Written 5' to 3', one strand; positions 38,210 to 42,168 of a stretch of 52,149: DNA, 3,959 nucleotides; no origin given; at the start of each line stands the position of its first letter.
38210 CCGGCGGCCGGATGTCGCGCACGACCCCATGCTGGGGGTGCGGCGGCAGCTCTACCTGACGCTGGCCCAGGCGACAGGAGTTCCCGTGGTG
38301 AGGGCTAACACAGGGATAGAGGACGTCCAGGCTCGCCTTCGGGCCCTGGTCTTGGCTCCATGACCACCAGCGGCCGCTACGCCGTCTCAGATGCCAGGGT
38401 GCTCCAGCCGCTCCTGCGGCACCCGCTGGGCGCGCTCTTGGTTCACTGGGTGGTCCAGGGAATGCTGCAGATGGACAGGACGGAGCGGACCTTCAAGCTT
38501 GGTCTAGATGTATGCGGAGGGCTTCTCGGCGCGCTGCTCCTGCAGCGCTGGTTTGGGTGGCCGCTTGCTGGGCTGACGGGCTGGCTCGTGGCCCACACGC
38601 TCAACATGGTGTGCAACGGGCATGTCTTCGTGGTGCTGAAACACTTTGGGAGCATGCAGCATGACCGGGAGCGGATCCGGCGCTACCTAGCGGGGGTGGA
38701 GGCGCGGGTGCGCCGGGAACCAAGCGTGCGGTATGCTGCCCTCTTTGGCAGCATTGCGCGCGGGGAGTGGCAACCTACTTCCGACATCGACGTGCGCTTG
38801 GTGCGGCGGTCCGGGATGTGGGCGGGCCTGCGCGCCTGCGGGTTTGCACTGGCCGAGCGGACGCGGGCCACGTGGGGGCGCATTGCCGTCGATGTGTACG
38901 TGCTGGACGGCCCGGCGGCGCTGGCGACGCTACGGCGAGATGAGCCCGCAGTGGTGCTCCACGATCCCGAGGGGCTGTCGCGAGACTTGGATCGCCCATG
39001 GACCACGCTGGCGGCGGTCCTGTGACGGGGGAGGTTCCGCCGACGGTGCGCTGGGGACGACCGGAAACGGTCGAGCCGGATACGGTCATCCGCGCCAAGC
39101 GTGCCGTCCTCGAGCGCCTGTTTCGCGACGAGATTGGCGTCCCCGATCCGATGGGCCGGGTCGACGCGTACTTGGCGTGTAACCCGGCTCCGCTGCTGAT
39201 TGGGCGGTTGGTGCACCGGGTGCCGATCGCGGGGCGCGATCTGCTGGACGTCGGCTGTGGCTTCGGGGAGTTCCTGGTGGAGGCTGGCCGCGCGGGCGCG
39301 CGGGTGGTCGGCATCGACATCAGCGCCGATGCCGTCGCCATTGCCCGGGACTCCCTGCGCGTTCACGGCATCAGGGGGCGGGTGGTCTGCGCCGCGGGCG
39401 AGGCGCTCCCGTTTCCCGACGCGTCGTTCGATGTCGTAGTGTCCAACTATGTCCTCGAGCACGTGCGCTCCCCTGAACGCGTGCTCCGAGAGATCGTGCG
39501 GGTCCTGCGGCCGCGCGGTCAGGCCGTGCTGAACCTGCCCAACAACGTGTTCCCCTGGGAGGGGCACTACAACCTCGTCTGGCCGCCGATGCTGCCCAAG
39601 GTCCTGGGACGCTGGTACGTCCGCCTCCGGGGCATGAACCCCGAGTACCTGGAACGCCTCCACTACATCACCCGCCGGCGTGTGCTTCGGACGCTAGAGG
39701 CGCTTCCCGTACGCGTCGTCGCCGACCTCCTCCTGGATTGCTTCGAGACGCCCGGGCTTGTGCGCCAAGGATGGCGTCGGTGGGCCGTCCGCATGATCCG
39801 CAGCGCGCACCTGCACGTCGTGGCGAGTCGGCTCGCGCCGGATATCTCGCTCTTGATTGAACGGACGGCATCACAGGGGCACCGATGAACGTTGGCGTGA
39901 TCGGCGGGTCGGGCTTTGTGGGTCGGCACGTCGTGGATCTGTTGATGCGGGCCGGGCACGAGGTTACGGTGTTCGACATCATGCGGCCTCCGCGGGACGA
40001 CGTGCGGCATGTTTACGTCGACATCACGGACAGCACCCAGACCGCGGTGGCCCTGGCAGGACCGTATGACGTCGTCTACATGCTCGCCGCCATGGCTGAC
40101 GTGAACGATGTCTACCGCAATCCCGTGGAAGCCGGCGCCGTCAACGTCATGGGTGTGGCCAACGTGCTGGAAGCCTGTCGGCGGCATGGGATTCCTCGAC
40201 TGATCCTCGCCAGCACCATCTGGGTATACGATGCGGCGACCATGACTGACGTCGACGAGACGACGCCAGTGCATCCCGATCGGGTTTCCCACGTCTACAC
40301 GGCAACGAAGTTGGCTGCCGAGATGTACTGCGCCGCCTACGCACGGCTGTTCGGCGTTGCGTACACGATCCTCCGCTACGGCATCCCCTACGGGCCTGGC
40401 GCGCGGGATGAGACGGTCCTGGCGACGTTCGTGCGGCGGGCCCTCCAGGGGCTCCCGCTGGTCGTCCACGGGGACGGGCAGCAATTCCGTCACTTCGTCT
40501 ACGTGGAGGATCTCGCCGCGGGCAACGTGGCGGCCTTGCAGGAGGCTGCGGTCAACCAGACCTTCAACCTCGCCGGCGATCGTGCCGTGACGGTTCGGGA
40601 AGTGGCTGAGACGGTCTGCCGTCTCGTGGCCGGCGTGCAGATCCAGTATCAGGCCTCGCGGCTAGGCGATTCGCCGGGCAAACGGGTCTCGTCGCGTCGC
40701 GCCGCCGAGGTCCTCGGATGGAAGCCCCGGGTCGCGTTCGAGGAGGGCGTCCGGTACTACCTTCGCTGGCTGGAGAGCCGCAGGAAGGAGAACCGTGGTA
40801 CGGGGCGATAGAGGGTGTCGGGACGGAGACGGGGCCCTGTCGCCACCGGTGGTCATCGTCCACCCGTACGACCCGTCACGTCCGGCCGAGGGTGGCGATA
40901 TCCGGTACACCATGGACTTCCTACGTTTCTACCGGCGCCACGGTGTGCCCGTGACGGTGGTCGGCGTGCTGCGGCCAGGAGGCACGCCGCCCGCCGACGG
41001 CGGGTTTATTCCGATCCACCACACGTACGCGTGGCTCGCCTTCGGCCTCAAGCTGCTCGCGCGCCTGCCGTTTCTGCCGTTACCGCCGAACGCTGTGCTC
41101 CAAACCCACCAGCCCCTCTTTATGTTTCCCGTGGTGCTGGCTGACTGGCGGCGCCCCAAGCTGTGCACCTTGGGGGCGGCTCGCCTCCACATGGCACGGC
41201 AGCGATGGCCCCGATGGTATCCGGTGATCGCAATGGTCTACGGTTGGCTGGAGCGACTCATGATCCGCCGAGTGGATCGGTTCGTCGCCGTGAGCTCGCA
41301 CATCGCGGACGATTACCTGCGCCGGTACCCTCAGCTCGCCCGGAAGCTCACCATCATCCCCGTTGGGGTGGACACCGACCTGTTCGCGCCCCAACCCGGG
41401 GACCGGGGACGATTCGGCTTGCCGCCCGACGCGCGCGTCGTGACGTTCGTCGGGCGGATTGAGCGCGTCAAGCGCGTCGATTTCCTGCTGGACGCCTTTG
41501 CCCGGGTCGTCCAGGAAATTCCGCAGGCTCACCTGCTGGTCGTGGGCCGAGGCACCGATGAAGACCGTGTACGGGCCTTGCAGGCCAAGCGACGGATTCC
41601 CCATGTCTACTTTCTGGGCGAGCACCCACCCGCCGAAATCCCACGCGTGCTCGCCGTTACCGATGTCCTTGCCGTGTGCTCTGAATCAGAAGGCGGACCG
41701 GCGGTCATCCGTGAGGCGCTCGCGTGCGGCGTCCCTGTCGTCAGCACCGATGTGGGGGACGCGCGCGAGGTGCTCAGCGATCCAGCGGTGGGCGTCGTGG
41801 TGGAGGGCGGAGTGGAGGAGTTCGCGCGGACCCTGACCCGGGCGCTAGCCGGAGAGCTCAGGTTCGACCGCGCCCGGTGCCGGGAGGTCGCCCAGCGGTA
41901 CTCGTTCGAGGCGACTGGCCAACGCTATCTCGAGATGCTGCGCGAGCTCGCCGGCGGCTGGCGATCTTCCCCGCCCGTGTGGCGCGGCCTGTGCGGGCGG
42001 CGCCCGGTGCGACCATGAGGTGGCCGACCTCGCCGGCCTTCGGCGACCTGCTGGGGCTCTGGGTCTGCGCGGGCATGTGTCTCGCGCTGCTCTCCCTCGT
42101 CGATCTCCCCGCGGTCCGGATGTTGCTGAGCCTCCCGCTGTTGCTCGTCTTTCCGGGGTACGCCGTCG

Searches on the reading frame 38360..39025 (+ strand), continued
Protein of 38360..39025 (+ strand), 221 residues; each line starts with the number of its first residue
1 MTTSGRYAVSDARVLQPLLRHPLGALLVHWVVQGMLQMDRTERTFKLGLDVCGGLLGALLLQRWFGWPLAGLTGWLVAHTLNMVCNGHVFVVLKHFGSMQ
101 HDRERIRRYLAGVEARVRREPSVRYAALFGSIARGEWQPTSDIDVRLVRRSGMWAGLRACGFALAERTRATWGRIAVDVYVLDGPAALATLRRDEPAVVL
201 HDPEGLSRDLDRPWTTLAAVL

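Call 74: find_encoding_contigs(protein=P0013, flank=6000, max_places=1)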
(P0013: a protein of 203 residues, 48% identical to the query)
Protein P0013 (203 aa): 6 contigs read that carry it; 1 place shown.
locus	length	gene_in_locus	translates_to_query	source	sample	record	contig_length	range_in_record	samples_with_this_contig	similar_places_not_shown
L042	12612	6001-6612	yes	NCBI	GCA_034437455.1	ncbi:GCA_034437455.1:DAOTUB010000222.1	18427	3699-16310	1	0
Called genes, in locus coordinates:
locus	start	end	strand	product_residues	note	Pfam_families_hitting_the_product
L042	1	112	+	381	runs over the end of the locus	PF00535:Glycos_transf_2, PF10111:Glyco_tranf_2_2 (weak), PF13641:Glyco_tranf_2_3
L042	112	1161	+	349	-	PF00535:Glycos_transf_2, PF10111:Glyco_tranf_2_2, PF13641:Glyco_tranf_2_3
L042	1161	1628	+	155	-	PF08660:Alg14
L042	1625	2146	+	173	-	PF04101:Glyco_tran_28_C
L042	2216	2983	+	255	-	PF01209:Ubie_methyltran (weak), PF13489:Methyltransf_23, PF08241:Methyltransf_11, PF08242:Methyltransf_12, PF13649:Methyltransf_25, PF13847:Methyltransf_31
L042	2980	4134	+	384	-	PF13439:Glyco_transf_4, PF13579:Glyco_trans_4_4, PF20706:GT4-conflict, PF00534:Glycos_transf_1, PF13692:Glyco_trans_1_4, PF13524:Glyco_trans_1_2 (weak)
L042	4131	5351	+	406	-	PF13439:Glyco_transf_4, PF13579:Glyco_trans_4_4 (weak), PF00534:Glycos_transf_1, PF13692:Glyco_trans_1_4, PF13524:Glyco_trans_1_2 (weak)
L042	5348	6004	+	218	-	PF02223:Thymidylate_kin (faint)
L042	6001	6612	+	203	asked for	PF01909:NTP_transf_2 (faint)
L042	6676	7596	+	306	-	PF13439:Glyco_transf_4 (weak), PF00534:Glycos_transf_1, PF13524:Glyco_trans_1_2, PF13692:Glyco_trans_1_4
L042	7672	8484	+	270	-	PF13489:Methyltransf_23 (weak)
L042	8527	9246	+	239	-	PF02353:CMAS, PF13489:Methyltransf_23, PF05175:MTS (weak), PF13847:Methyltransf_31, PF08241:Methyltransf_11, PF08242:Methyltransf_12, PF13649:Methyltransf_25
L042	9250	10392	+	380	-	PF13579:Glyco_trans_4_4 (weak), PF00534:Glycos_transf_1, PF13692:Glyco_trans_1_4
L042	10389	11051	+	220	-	PF13489:Methyltransf_23, PF13847:Methyltransf_31, PF08241:Methyltransf_11, PF08242:Methyltransf_12 (weak)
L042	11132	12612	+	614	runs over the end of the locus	-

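Call 75: find_encoding_contigs(protein=P0029, flank=6000, max_places=1)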
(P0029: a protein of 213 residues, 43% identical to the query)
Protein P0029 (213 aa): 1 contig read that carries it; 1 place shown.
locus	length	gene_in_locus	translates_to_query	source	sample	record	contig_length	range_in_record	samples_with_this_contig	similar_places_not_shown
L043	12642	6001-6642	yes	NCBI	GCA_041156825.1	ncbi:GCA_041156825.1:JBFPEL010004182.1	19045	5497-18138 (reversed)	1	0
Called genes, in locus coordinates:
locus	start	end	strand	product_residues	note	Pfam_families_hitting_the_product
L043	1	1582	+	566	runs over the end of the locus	PF02517:Rce1-like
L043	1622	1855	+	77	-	-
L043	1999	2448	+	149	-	PF08660:Alg14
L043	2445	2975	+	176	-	PF04101:Glyco_tran_28_C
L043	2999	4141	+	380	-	PF13439:Glyco_transf_4, PF13579:Glyco_trans_4_4, PF20706:GT4-conflict, PF00534:Glycos_transf_1, PF13692:Glyco_trans_1_4, PF13524:Glyco_trans_1_2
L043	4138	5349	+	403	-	PF13439:Glyco_transf_4, PF00534:Glycos_transf_1, PF13692:Glyco_trans_1_4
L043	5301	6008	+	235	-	PF02223:Thymidylate_kin (faint)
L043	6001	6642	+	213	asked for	-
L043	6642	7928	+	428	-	-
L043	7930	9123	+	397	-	PF13439:Glyco_transf_4 (weak), PF20706:GT4-conflict (weak), PF00534:Glycos_transf_1, PF13692:Glyco_trans_1_4, PF13524:Glyco_trans_1_2 (weak)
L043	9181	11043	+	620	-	-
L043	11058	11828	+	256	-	PF07760:DUF1616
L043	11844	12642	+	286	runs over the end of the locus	PF08003:Methyltransf_9, PF01209:Ubie_methyltran, PF13489:Methyltransf_23, PF06325:PrmA, PF07021:MetW, PF13847:Methyltransf_31, PF08241:Methyltransf_11, PF08242:Methyltransf_12, +1 more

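Call 76: find_encoding_contigs(protein=P0054, flank=6000, max_places=1)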
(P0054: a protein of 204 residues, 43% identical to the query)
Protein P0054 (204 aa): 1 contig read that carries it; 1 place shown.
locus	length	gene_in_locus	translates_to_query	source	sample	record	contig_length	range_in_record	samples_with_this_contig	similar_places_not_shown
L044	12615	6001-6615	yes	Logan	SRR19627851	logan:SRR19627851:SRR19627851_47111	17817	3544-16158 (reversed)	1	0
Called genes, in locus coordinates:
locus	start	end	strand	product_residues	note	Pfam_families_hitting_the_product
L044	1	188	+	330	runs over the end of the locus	PF13641:Glyco_tranf_2_3, PF00535:Glycos_transf_2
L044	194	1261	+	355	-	PF00535:Glycos_transf_2, PF13641:Glyco_tranf_2_3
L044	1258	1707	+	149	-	PF08660:Alg14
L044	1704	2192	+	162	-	PF04101:Glyco_tran_28_C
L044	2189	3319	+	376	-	PF13439:Glyco_transf_4, PF13579:Glyco_trans_4_4, PF20706:GT4-conflict, PF00534:Glycos_transf_1, PF13692:Glyco_trans_1_4, PF13524:Glyco_trans_1_2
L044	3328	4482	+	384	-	PF13439:Glyco_transf_4, PF13579:Glyco_trans_4_4, PF20706:GT4-conflict (weak), PF00534:Glycos_transf_1, PF13692:Glyco_trans_1_4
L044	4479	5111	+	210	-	-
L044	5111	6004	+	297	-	-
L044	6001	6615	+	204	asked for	-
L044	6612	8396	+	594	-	-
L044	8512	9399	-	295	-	PF00685:Sulfotransfer_1, PF13469:Sulfotransfer_3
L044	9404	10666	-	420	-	-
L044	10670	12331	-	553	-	PF04932:Wzy_C (weak)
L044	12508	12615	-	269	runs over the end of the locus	PF02517:Rce1-like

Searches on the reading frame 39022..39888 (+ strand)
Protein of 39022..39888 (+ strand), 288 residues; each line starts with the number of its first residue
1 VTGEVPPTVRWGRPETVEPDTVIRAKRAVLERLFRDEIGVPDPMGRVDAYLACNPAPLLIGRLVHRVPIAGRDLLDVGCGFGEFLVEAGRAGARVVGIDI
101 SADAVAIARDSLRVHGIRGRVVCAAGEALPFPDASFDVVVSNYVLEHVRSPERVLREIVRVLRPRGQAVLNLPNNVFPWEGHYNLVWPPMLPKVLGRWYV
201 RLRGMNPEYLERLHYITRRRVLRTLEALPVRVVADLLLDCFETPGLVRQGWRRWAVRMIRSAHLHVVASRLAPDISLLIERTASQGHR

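Call 3: search_protein_families(library=pfam, proteins=[window:39022-39888:+], max_evalue=0.1)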
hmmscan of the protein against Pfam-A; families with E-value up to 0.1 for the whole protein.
window:39022-39888:+ (288 aa): 18 families
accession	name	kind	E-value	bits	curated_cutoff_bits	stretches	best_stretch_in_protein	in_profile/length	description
PF08241.18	Methyltransf_11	-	2.8e-28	98.8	21.2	1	75-169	1-94/95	Methyltransferase domain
PF13649.12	Methyltransf_25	-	5.5e-24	85.1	27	1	75-166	2-97/97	Methyltransferase domain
PF13489.12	Methyltransf_23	-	5.4e-21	75.4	27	1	61-219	10-148/164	Methyltransferase domain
PF13847.12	Methyltransf_31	-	7.4e-20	71.6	27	1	73-174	6-113/145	Methyltransferase domain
PF08242.18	Methyltransf_12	-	4e-18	66.4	30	1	75-166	1-96/98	Methyltransferase domain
PF01209.24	Ubie_methyltran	-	9e-13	48.5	20.1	1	70-169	47-150/233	ubiE/COQ5 methyltransferase family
PF07021.18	MetW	-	5.1e-10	39.7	21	1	67-187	10-123/193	Methionine biosynthesis protein MetW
PF02353.26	CMAS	-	3.8e-09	36.7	27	1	70-150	62-142/273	Mycolic acid cyclopropane synthetase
PF08003.17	Methyltransf_9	-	4.9e-08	32.7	23.8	1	65-200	110-245/315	Protein of unknown function (DUF1698)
PF05175.20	MTS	-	4.2e-07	30.2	23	1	62-142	26-105/170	Methyltransferase small domain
PF06325.19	PrmA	-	1.3e-06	28.6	22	1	70-169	161-257/296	Ribosomal protein L11 methyltransferase (PrmA)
PF03141.22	Methyltransf_29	-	0.00023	20.3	23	1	72-171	119-218/506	Putative S-adenosyl-L-methionine-dependent methyltransferase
PF20922.3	Anamorsin_N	-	0.00044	20.4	27.1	1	130-171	46-88/163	Anamorsin, N-terminal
PF01170.24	UPF0020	-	0.00053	20.2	22.3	1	74-143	32-129/197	RMKL-like, methyltransferase domain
PF05219.18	DREV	-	0.0068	16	26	1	72-172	96-188/265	DREV methyltransferase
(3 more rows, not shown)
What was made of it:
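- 39022..39888 (+): C: class-I SAM methyltransferase, translationally coupled here but not part of the conserved module. It matches PF08241 at 2.8e-28 (call 3).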

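Call 4: search_protein_families(library=ncbifam, proteins=[window:39022-39888:+], max_evalue=0.1)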
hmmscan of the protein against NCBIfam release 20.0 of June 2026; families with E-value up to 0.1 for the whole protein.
window:39022-39888:+ (288 aa): 76 families (the best 25 are shown)
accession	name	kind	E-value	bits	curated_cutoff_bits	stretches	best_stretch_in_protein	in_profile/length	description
NF045667.1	MTase_DVU1556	equivalog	7.2e-18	64.8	155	1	70-170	22-119/213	DVU_1556 family methyltransferase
NF043040.1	corrin_prot_MT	hypoth_equivalog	1.8e-17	63.5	180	1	62-170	33-147/216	corrinoid protein-associated methyltransferase CpaM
NF047649.1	MTase_UXPK_star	exception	2.9e-17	62.6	460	1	71-170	78-181/283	methyltransferase/UXPK-star double selenoprotein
NF041537.1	ArsM_AhpD_UU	exception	3.9e-17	62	510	1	70-170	76-180/345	arsenite methyltransferase/AhpD domain selenoprotein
TIGR01983.1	UbiG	equivalog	3.3e-16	59.3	102.95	1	68-171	47-152/228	bifunctional 2-polyprenyl-6-hydroxyphenol methylase/3-demethylubiquinol 3-O-methyltransferase UbiG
TIGR01934.1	MenG_MenH_UbiE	subfamily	2e-15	56.7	158.35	1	70-170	39-142/223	ubiquinone/menaquinone biosynthesis methyltransferase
NF041536.1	ArsM_DUF2284_UU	exception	1.5e-14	53.2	575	1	70-170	76-180/459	arsenite methyltransferase/DUF2284 domain selenoprotein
NF001244.0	PRK00216.1-5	equivalog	9e-14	51.3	216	1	71-169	49-152/236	bifunctional demethylmenaquinone methyltransferase/2-methoxy-6-polyprenyl-1,4-benzoquinol methylase UbiE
NF001240.0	PRK00216.1-1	equivalog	2e-13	50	378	1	70-171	63-170/251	bifunctional demethylmenaquinone methyltransferase/2-methoxy-6-polyprenyl-1,4-benzoquinol methylase UbiE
NF041255.1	mycofact_MftM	equivalog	2.5e-13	50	200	1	69-165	138-236/289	mycofactocin oligosaccharide methyltransferase MftM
NF008823.0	PRK11873.1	subfamily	2.6e-13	50.1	263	1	71-169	78-180/272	arsenite methyltransferase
NF001241.0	PRK00216.1-2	equivalog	1.9e-12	47.3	327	1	70-170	51-147/231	demethylmenaquinone methyltransferase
TIGR02072.1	BioC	equivalog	2.1e-12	47.4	184.95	1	68-170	32-132/244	malonyl-ACP O-methyltransferase BioC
NF045825.1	FAmtase_mtf2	equivalog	4.3e-12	45.8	400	1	64-169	52-157/248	fatty-acid O-methyltransferase Mtf2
NF052510.1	methyltran_MpqE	exception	7.6e-12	45.1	335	1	71-177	47-159/234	methyl-plastoquinone biosynthesis methyltransferase MpqE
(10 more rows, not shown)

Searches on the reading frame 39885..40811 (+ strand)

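Call 3: search_protein_families(library=pfam, proteins=[window:39885-40811:+], max_evalue=0.1)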
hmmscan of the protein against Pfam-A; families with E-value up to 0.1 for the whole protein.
window:39885-40811:+ (308 aa): 10 families
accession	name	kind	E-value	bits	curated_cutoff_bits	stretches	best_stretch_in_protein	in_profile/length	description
PF01370.27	Epimerase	-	1.9e-50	172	20.9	1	5-230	3-240/240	NAD dependent epimerase/dehydratase family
PF16363.11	GDP_Man_Dehyd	-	1.7e-37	130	27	1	5-290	2-330/332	GDP-mannose 4,6 dehydratase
PF01073.25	3Beta_HSD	-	1.3e-26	93.7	22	1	5-222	2-233/280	3-beta hydroxysteroid dehydrogenase/isomerase family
PF04321.23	RmlD_sub_bind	-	1.4e-21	77.3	27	1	1-247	1-230/287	RmlD substrate binding domain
PF13460.12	NAD_binding_10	-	2.2e-14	54.2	27.2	1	7-167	1-145/184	NAD(P)H-binding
PF02719.21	Polysacc_synt_2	-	1.4e-12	47.9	20.2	1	41-259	57-260/293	Polysaccharide biosynthesis protein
PF07993.18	NAD_binding_4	-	2.2e-12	47.1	20.1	1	56-167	84-206/258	Male sterility protein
PF03446.21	NAD_binding_2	-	6.2e-05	23.5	21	1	3-80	2-76/161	NAD binding domain of 6-phosphogluconate dehydrogenase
PF03435.24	Sacchrp_dh_NADP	-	0.016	16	25.1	1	3-84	1-92/129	Saccharopine dehydrogenase NADP binding domain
PF02737.24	3HCDH_N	-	0.021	15.2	22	1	2-34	1-32/180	3-hydroxyacyl-CoA dehydrogenase, NAD binding domain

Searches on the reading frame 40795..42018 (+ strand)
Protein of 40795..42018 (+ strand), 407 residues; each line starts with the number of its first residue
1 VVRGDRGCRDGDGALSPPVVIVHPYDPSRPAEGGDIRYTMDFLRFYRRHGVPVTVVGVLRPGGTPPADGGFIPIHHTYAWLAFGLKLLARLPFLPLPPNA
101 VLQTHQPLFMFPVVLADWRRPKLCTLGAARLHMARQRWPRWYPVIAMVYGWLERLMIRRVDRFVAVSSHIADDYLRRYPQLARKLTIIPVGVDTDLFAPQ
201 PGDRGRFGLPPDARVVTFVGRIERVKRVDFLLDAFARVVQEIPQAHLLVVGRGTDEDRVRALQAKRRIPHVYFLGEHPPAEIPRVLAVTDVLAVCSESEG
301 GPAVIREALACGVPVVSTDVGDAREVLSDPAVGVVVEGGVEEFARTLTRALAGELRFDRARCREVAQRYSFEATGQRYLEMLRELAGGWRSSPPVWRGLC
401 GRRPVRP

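Call 3: search_protein_families(library=pfam, proteins=[window:40795-42018:+], max_evalue=0.1)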
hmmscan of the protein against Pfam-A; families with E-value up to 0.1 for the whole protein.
window:40795-42018:+ (407 aa): 7 families
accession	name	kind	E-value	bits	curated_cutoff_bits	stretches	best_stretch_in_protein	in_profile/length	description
PF00534.26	Glycos_transf_1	-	1.3e-32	113.1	26.4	1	204-366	6-169/172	Glycosyl transferases group 1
PF13692.12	Glyco_trans_1_4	-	1.2e-28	100.6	27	1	214-351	2-140/142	Glycosyl transferases group 1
PF13439.12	Glyco_transf_4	-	1.3e-12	48.6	28.5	1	37-195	6-169/170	Glycosyltransferase Family 4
PF13579.12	Glyco_trans_4_4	-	8.8e-08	33.1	29.7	1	34-191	2-158/158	Glycosyl transferase 4-like domain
PF20706.3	GT4-conflict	-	7e-07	29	26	1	152-318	139-311/385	Family 4 Glycosyltransferase in conflict systems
PF13524.12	Glyco_trans_1_2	-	0.00032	21.1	25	1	238-368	8-132/144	Glycosyl transferase-like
PF06258.17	Mito_fiss_Elm1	-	0.027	14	27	1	234-320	171-255/304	Mitochondrial fission ELM1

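Call 78: search_protein_families(library=ncbifam, proteins=[window:40795-42018:+], max_evalue=0.00001)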
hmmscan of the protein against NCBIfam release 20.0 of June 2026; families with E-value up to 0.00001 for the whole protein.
window:40795-42018:+ (407 aa): 32 families (the best 25 are shown)
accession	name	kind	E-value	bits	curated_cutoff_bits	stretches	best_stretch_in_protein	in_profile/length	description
TIGR03088.1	stp2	hypoth_equivalog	7.1e-30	104.3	409.05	1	149-384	126-372/374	TIGR03088 family PEP-CTERM/XrtA system glycosyltransferase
TIGR03999.1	thiol_BshA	equivalog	2.7e-26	92.4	273.7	1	154-385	139-373/375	N-acetyl-alpha-D-glucosaminyl L-malate synthase BshA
TIGR03449.1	mycothiol_MshA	equivalog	2e-25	89.6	462.5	1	153-383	158-401/406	D-inositol-3-phosphate glycosyltransferase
TIGR04047.1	MSMEG_0565_glyc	hypoth_equivalog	8e-23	81.1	259.85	1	156-383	135-372/373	MSMEG_0565 family glycosyltransferase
NF038229.1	Glyco4_Geo_Pelo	equivalog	8.5e-21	74.3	400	1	157-385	107-336/338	GPMC system family 4 glycosyltransferase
NF053787.1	GlcN_PG_synth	equivalog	3.3e-20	72.2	480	1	153-385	138-359/361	N-acetylglucosaminyl phosphatidylglycerol synthase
TIGR02149.1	glgA_Coryne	subfamily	8.2e-20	71.3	302.4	1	149-377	134-382/391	glycogen synthase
NF047684.1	TeichurnBiosyTuaC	equivalog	1.4e-19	70.3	550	1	157-358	162-359/391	teichuronic acid biosynthesis protein TuaC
TIGR04063.1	stp3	hypoth_equivalog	1.8e-19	69.9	442.05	1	152-382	150-392/397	TIGR04063 family PEP-CTERM/XrtA system glycosyltransferase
TIGR04157.1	glyco_rSAM_CFB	subfamily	5.2e-19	68.5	400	1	153-336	163-348/406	TIGR04157 family glycosyltransferase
NF041876.1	EPS_EpsE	equivalog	8.2e-17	61.5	400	1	167-351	169-359/389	exopolysaccharide biosynthesis GT4 family glycosyltransferase EpsE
NF038011.1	PelF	equivalog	5.5e-15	55.4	100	1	183-328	280-423/489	GT4 family glycosyltransferase PelF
TIGR04348.1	TIGR04348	equivalog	3.5e-14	52.6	300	1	216-368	140-294/310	selenoneine biosynthesis selenosugar synthase SenB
TIGR03087.1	stp1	hypoth_equivalog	4.2e-14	52.5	316.65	1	146-382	159-394/397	TIGR03087 family PEP-CTERM/XrtA system glycosyltransferase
NF041010.1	glycosy_Agl16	equivalog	7.9e-12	44.7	575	1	149-381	123-347/352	glycosylation protein Agl16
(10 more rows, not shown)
